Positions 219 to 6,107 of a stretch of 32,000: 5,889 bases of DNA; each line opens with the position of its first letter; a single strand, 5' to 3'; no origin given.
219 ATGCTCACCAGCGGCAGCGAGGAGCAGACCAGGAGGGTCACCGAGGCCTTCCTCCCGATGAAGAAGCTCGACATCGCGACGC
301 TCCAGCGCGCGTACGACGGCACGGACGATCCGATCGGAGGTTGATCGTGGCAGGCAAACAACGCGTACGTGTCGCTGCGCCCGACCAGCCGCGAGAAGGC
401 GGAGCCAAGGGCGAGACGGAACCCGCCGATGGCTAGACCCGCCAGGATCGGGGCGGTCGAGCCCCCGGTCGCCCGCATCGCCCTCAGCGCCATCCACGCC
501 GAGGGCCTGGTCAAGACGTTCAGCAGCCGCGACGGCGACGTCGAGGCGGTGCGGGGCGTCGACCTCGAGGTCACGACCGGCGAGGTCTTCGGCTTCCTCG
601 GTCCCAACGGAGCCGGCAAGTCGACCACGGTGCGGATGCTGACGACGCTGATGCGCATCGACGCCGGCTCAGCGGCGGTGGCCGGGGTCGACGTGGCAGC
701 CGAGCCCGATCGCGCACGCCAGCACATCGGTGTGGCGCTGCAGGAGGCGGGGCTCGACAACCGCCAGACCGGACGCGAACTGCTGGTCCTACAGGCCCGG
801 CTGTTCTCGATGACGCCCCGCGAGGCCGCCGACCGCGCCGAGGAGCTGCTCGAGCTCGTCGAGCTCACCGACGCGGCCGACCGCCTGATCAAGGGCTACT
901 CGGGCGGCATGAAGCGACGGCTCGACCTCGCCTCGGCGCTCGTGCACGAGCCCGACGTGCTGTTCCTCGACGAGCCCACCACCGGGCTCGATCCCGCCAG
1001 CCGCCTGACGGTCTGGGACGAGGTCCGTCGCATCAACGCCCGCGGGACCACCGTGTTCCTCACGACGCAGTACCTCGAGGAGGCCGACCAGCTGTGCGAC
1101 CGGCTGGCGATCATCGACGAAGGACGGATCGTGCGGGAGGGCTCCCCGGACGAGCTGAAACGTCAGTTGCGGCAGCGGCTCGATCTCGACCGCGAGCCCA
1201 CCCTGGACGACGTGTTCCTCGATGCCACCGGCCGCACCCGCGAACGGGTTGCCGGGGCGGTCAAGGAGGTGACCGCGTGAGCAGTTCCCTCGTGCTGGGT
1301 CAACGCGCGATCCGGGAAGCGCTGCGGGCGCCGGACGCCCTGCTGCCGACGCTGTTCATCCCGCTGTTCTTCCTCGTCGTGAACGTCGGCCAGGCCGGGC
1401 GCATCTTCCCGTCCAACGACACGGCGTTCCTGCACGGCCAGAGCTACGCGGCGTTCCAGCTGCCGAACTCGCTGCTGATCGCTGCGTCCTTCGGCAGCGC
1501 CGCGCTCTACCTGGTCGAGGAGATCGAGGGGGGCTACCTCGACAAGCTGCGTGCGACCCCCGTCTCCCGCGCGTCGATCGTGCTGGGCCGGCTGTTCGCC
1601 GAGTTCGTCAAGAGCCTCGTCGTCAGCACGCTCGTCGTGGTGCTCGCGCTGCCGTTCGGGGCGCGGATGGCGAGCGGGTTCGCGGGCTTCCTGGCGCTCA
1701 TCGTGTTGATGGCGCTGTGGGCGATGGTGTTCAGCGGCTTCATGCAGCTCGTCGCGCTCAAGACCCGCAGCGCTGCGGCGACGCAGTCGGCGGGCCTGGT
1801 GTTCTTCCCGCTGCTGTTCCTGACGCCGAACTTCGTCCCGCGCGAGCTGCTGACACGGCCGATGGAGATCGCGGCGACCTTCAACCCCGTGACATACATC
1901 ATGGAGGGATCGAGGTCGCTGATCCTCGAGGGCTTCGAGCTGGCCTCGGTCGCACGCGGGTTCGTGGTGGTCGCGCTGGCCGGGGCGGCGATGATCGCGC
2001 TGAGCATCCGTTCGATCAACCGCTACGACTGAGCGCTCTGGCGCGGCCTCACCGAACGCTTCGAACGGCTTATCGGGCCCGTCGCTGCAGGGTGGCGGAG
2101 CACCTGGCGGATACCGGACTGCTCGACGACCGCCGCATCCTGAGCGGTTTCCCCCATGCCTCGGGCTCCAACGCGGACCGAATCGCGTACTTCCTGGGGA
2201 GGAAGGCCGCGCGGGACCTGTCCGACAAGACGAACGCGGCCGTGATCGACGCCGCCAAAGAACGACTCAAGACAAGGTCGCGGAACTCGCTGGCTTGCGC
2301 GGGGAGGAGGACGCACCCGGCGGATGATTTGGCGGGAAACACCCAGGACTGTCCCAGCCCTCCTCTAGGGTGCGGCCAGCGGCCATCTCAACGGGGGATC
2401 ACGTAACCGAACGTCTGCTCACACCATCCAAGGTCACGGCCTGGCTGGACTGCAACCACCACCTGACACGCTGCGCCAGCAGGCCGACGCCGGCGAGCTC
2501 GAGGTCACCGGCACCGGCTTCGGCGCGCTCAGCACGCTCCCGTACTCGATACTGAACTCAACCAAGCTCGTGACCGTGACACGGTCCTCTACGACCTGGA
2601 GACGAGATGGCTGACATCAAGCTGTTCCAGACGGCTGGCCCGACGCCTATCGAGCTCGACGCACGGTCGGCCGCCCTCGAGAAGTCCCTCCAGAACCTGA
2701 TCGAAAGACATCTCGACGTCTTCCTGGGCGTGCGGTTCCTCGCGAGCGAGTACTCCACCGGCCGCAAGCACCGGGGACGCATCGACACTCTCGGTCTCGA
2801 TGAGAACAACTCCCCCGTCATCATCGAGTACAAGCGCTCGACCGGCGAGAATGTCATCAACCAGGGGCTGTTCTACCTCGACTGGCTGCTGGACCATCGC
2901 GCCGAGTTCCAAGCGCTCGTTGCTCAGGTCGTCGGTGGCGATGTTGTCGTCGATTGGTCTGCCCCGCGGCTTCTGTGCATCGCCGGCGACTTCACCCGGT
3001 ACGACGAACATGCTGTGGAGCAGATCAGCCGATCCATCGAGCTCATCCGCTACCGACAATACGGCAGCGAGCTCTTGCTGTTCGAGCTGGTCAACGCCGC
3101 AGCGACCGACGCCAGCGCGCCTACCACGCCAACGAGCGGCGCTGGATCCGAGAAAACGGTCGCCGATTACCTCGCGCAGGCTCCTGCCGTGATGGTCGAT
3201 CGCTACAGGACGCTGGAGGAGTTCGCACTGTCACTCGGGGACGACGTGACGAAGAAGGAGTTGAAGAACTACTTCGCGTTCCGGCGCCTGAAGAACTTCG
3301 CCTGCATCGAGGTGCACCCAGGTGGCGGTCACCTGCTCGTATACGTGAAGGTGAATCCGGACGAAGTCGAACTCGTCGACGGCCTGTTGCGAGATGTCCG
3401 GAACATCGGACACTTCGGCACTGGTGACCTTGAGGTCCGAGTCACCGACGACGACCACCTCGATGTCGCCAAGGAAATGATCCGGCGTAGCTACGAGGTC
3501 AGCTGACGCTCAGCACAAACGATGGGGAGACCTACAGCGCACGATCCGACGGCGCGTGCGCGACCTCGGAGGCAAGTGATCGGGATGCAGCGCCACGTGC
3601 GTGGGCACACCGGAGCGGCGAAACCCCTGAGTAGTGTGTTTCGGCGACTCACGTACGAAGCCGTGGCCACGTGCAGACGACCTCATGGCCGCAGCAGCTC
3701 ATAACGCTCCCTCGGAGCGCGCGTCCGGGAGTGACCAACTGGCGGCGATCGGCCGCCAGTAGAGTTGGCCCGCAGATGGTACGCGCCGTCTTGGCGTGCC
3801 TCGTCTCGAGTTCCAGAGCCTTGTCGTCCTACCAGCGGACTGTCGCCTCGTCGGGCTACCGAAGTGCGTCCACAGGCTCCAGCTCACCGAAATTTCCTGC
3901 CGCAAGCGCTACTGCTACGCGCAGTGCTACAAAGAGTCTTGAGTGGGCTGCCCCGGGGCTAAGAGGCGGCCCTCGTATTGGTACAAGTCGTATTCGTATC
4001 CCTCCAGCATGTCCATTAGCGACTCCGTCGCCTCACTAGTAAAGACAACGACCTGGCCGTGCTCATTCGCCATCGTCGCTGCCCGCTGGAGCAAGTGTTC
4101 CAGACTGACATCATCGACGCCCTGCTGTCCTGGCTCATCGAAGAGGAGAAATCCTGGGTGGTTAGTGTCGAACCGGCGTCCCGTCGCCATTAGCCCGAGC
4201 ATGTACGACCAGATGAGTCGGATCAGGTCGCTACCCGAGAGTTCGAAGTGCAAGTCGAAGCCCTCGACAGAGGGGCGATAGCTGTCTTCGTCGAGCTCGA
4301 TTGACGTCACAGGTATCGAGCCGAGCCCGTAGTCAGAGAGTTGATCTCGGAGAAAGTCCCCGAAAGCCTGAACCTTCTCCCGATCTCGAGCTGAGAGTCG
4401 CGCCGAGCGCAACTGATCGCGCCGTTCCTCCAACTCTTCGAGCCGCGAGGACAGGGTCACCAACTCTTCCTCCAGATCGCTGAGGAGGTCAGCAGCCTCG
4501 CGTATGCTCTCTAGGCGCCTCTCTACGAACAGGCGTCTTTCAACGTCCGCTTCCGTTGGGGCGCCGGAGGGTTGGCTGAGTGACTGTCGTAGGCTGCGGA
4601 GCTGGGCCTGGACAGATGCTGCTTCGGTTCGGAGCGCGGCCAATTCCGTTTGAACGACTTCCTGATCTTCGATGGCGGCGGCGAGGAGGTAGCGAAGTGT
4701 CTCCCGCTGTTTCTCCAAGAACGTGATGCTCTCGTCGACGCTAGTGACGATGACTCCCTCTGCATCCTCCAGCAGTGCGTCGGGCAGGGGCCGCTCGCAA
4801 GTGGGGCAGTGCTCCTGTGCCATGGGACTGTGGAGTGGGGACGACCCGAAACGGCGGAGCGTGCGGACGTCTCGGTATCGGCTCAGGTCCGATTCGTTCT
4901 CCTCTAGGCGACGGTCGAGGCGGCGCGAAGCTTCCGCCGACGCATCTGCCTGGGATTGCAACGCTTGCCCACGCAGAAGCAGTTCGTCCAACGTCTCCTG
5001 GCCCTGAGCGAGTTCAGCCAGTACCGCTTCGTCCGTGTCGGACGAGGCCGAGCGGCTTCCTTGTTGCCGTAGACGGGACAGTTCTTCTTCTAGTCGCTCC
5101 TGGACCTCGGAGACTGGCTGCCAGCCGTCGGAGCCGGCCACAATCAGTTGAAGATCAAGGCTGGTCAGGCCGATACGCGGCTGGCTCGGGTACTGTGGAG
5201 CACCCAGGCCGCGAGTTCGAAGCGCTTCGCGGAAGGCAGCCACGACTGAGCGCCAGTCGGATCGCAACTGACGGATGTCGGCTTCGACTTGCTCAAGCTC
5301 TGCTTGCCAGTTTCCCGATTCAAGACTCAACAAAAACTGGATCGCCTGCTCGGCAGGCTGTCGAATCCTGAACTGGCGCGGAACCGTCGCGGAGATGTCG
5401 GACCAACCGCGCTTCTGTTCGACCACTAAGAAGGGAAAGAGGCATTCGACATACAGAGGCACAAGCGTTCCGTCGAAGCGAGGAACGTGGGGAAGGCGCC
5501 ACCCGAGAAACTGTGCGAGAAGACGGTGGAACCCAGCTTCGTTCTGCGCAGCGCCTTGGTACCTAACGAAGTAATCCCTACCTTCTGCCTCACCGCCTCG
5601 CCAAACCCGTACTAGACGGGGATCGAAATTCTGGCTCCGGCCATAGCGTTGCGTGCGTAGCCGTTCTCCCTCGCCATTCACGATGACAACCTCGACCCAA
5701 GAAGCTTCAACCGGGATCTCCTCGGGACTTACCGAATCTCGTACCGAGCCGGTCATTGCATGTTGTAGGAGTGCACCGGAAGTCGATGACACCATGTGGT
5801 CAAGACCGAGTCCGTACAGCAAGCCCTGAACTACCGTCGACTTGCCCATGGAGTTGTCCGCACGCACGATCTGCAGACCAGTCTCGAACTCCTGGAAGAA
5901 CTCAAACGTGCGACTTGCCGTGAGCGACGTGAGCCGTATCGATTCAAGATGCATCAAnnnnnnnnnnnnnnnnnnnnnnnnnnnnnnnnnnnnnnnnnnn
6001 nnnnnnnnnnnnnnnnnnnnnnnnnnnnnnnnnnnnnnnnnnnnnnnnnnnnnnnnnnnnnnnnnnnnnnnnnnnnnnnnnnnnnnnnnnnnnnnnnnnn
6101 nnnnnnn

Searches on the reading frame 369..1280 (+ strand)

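Call 8: search_protein_families(library=pfam, proteins=[window:369-1280:+])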
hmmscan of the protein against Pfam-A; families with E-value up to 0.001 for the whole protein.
window:369-1280:+ (303 aa): 2 families
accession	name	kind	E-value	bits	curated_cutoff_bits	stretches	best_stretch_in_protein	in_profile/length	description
PF00005.33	ABC_tran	-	2.5e-30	106.3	25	1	62-205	2-137/137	ABC transporter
PF13304.12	AAA_21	-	3.7e-11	44.1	27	1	160-234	221-298/304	AAA domain, putative AbiEii toxin, Type IV TA system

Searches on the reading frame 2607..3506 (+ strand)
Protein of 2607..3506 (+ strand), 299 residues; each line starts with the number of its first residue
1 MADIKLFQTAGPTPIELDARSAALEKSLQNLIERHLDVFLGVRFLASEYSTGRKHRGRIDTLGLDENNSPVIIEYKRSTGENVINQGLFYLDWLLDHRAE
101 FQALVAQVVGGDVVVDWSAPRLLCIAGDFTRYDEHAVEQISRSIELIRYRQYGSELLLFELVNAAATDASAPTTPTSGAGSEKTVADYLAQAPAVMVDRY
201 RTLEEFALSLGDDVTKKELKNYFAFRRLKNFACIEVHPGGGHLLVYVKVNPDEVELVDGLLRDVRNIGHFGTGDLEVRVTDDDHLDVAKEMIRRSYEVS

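Call 8: search_protein_families(library=pfam, proteins=[window:2607-3506:+])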
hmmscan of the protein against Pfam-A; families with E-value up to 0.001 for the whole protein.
window:2607-3506:+ (299 aa): 2 families
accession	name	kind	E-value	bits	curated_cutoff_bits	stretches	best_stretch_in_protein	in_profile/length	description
PF18899.5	DUF5655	-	4.7e-13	49.6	24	1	186-298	2-108/109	Domain of unknown function (DUF5655)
PF01939.22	NucS_C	-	2.7e-06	27.8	24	1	25-99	2-75/124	Endonuclease NucS C-terminal domain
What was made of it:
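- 2607..3506 (+): PDC-S18 candidate defence gene (NucS_C plus DUF5655); intact; ends 22 nt before the fragment. Pfam DUF5655 matches positions 2-108 of 109 (call 8).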

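Call 13: find_encoding_contigs(protein=window:2607-3506:+, flank=10000, max_places=10)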
Protein window:2607-3506:+ (299 aa): 1 contig read that carries it; 1 place shown.
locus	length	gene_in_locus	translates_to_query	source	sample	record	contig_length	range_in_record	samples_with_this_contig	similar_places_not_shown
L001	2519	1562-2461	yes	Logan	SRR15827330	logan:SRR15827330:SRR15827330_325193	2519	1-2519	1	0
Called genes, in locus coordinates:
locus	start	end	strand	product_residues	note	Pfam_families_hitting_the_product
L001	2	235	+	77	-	?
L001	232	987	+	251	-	PF01061:ABC2_membrane, PF12698:ABC2_membrane_3, PF12730:ABC2_membrane_4 (weak)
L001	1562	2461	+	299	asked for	PF01939:NucS_C (weak), PF18899:DUF5655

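Call 31: search_protein_families(library=ncbifam, proteins=[window:2607-3506:+], max_evalue=0.01)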
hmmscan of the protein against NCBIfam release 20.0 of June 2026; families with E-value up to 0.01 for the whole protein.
window:2607-3506:+ (299 aa): 2 families
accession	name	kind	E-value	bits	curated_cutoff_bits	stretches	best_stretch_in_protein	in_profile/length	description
NF003270.0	PRK04247.1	equivalog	7.7e-06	25.1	216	1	24-97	129-201/250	endonuclease NucS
NF002876.0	PRK03298.1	equivalog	0.0073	15.7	252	0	24-95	104-173/224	endonuclease NucS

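Call 32: search_protein_families(library=padloc, proteins=[window:2607-3506:+], max_evalue=0.01)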
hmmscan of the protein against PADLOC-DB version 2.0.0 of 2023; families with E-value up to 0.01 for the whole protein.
window:2607-3506:+ (299 aa): 7 families
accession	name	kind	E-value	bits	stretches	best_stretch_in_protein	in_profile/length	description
PDLC04946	PDC-S18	-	5.7e-138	457.9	1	1-297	18-321/365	-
PDLC04945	PDC-S18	-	9.1e-54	180.8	1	6-296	3-301/302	-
PDLC04944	PDC-S18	-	8e-12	43.1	1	18-253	16-258/307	-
PDLC04916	PDC-S11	-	9.1e-07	26.2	1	12-94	12-94/358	-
PDLC04909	PDC-S11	-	1.8e-05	22.5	1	26-79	28-82/347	-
PDLC04915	PDC-S11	-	0.00027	18.3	1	25-91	27-95/379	-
PDLC04913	PDC-S11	-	0.0024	15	1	45-90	48-94/375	-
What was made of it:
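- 2607..3506 (+): PADLOC 5.7e-138 (call 32).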

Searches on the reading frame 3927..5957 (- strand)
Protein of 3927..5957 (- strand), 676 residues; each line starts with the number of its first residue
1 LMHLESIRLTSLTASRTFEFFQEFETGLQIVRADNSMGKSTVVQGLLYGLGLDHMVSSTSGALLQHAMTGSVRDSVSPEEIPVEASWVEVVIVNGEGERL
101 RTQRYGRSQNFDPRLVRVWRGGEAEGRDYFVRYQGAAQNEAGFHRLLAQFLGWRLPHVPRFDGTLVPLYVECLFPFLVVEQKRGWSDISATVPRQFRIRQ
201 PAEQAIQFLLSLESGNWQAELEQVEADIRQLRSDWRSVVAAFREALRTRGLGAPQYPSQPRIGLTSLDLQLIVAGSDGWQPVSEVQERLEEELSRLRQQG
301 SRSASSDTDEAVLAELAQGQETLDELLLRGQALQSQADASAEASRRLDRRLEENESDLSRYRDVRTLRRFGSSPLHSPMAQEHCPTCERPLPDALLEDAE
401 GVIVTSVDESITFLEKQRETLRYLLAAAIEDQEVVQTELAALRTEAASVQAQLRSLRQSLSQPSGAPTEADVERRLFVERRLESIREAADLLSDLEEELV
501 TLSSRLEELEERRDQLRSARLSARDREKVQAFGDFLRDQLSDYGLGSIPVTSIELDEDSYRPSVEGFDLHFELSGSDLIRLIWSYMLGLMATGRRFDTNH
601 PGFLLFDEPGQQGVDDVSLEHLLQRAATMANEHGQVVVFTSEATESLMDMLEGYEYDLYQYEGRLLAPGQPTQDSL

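Call 8: search_protein_families(library=pfam, proteins=[window:3927-5957:-])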
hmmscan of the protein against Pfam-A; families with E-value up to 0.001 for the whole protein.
window:3927-5957:- (676 aa): 0 families

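Call 32: search_protein_families(library=padloc, proteins=[window:3927-5957:-], max_evalue=0.01)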
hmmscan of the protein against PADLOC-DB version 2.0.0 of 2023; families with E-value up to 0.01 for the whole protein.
window:3927-5957:- (676 aa): 22 families
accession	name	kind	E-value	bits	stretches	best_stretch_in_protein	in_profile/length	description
PDLC03863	LmuB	-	1.9e-89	299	1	7-648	3-587/610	-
PDLC03859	LmuB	-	6.3e-26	89.7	1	2-642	3-585/611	-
PDLC03860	LmuB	-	1.5e-24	84.5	2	290-646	205-525/565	-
PDLC03864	LmuB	-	2.3e-16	57.5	2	286-527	273-496/657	-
PDLC03862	LmuB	-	1.5e-15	54.6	1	287-611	236-567/643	-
PDLC00249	LmuB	-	1.4e-14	51.7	1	287-645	196-525/565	AAA ATPase domain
PDLC00262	LmuB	-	1.2e-10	38.9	1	436-641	348-555/588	AAA ATPase domain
PDLC00256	LmuB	-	1.9e-10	38.1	1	424-643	322-523/563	AAA ATPase domain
PDLC00250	LmuB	-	4.5e-09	33.5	1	11-53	12-54/582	AAA ATPase domain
PDLC00259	LmuB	-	1.7e-08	31.8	1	484-641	400-555/588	AAA ATPase domain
PDLC00253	LmuB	-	2.4e-08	31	1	310-648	224-525/567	AAA ATPase domain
PDLC04140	mad8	-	7.7e-08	30.2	1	490-649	102-239/314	mads_8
PDLC00254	LmuB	-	4.6e-07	26.9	1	20-53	20-57/563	AAA ATPase domain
PDLC03865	LmuB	-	8.8e-07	25.5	0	8-51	12-56/1007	-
PDLC00255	LmuB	-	1.2e-06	25.7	1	3-54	5-54/550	AAA ATPase domain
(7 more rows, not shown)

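Call 39: find_homologous_proteins(query=window:3927-5957:-, max_evalue=1e-30)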
Query window:3927-5957:- (676 aa): 28 proteins with E <= 1e-30 among 8000 candidates.
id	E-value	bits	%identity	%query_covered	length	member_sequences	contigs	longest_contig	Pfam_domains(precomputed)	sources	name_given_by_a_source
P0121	0.0e+0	1470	100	100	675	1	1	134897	-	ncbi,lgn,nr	ncbi:MAG: hypothetical protein KY469_09735 [Actinobacteria bacterium]|nr:hypothetical protein [Actin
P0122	3.6e-112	394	37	98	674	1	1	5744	PF13476.13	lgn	-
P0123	1.0e-109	386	36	98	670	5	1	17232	-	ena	-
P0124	7.1e-109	383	36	98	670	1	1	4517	-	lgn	-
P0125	1.3e-106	376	35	98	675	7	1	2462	-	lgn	-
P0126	1.6e-106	376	36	99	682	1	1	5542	-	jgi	jgi:hypothetical protein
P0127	2.2e-106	375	35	99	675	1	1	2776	-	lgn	-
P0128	9.1e-106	373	36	99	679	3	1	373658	PF13476.13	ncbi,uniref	ncbi:AAA family ATPase [Micromonospora saelicesensis]|uniref:ATP-binding protein n=1 Tax=Micromonosp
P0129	4.0e-105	371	35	99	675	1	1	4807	-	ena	-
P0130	4.8e-104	367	36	93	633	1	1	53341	-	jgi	jgi:hypothetical protein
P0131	3.1e-100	355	34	98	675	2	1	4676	-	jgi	jgi:hypothetical protein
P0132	5.1e-100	354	33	98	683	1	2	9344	-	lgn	-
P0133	3.4e-97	345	34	95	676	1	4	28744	-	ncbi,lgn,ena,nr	ncbi:MAG: hypothetical protein KDN20_15260 [Verrucomicrobiae bacterium]|nr:hypothetical protein [Ver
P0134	2.2e-96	342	34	99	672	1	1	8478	PF13476.13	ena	-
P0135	9.0e-96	340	33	96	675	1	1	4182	-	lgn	-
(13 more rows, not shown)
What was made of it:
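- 3927..7299 (-): Lamassu lmuA-lmuC-lmuB. The nearest LmuB outside the source genome is 37% identical (call 39).
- The source is a metagenome-assembled genome (call 39).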

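Call 40: find_encoding_contigs(protein=P0121, flank=10000, max_places=4)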
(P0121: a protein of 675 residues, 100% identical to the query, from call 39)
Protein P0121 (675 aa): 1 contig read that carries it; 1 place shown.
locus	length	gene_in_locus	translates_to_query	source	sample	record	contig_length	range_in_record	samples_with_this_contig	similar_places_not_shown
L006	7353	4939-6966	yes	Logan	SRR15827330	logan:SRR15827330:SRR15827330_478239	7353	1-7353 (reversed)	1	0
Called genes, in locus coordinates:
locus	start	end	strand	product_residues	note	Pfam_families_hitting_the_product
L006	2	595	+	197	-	?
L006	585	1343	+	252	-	PF01863:YgjP-like, PF10263:SprT-like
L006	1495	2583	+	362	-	PF01939:NucS_C (weak)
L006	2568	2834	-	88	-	-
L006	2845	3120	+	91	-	-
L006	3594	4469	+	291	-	-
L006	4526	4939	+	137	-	-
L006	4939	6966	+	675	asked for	-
